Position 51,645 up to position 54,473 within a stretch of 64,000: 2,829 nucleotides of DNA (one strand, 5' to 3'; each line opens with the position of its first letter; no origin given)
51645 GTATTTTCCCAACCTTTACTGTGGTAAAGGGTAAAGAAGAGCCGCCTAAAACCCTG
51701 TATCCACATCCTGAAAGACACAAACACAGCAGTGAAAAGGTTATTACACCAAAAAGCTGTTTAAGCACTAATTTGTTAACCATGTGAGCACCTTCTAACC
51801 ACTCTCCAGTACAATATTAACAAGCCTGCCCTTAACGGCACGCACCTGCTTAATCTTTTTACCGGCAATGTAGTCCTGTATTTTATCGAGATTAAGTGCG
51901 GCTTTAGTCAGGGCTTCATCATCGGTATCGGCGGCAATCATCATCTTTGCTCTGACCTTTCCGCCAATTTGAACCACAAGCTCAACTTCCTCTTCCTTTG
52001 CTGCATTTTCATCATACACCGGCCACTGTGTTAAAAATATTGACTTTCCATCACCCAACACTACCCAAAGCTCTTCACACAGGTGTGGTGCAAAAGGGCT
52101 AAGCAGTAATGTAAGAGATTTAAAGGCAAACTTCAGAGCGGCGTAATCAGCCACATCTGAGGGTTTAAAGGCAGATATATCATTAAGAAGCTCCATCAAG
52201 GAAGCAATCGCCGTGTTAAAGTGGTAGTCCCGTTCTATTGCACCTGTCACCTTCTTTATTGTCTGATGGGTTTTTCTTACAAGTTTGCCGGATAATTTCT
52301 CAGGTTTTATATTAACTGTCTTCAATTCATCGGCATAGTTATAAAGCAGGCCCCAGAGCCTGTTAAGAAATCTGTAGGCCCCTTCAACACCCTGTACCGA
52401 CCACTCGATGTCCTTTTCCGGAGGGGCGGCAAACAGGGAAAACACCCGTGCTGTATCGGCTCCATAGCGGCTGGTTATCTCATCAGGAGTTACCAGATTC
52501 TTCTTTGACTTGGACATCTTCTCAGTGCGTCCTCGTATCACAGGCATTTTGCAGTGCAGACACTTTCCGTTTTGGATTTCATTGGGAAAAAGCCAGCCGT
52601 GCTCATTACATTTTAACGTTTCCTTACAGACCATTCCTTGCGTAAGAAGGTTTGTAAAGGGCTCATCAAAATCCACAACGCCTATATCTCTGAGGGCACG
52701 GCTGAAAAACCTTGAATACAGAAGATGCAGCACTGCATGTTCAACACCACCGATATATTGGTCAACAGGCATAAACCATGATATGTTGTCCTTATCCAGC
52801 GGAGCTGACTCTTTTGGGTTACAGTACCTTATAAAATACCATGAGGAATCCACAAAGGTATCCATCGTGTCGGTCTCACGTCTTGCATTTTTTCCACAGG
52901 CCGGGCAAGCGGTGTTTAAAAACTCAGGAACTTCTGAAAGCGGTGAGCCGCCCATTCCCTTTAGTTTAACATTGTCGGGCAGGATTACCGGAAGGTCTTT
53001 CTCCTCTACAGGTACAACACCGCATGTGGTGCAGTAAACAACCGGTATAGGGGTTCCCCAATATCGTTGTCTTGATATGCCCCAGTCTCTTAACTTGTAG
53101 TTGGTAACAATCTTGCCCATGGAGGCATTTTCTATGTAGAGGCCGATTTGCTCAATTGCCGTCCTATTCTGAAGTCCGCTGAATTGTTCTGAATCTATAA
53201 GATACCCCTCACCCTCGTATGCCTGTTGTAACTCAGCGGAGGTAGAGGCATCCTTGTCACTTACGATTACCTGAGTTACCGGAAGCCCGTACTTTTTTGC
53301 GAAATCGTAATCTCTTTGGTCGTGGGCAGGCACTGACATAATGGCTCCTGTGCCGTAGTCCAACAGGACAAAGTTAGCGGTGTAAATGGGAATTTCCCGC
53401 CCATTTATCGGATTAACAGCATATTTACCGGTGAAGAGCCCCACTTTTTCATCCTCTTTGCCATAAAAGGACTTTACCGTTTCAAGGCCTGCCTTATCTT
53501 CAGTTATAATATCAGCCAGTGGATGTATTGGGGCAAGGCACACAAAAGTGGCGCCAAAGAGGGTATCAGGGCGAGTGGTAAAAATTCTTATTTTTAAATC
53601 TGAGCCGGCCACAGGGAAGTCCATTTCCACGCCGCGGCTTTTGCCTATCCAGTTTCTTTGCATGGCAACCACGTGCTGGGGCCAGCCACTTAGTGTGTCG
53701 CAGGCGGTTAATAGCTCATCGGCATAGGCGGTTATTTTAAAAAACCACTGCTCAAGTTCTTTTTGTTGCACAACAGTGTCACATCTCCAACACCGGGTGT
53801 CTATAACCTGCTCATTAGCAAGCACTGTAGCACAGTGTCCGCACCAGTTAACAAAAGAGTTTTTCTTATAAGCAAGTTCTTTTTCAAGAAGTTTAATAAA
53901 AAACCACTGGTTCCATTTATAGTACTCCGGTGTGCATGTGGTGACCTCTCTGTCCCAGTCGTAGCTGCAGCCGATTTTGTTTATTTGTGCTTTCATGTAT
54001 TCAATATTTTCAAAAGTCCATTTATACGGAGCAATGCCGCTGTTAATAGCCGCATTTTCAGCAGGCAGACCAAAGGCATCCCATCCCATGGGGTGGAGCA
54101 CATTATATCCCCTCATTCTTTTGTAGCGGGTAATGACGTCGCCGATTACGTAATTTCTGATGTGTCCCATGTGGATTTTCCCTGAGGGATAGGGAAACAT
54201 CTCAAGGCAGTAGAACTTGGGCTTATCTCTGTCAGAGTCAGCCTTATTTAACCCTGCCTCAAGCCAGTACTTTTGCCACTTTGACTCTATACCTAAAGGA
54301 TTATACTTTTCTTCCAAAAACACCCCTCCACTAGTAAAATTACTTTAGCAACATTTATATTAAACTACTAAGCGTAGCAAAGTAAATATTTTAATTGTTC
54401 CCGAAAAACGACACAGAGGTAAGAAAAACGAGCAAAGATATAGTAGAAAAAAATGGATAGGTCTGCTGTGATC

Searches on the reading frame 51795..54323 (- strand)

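Call 19: search_protein_families(library=pfam, proteins=[window:51795-54323:-], max_evalue=0.001)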
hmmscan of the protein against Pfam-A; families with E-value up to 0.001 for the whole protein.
window:51795-54323:- (842 aa): 6 families
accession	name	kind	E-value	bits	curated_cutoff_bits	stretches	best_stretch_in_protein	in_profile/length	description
PF13603.12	tRNA-synt_1_2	-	7.1e-62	208.6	25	1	223-394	1-181/185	Leucyl-tRNA synthetase, editing domain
PF00133.28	tRNA-synt_1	-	6.8e-51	173.8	22.7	3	15-227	1-226/414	tRNA synthetases class I (I, L, M and V)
PF09334.17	tRNA-synt_1g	-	3e-33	115.6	20.1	3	43-173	7-135/391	tRNA synthetases class I (M)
PF08264.19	Anticodon_1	-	6.5e-27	94.7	25.1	1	681-803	4-145/148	Anticodon-binding domain of tRNA ligase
PF01406.26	tRNA-synt_1e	-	6.5e-07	29.4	27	0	48-76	21-49/301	tRNA synthetases class I (C) catalytic domain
PF01921.24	tRNA-synt_1f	-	0.00086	18.8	27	0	599-649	279-328/360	tRNA synthetases class I (K)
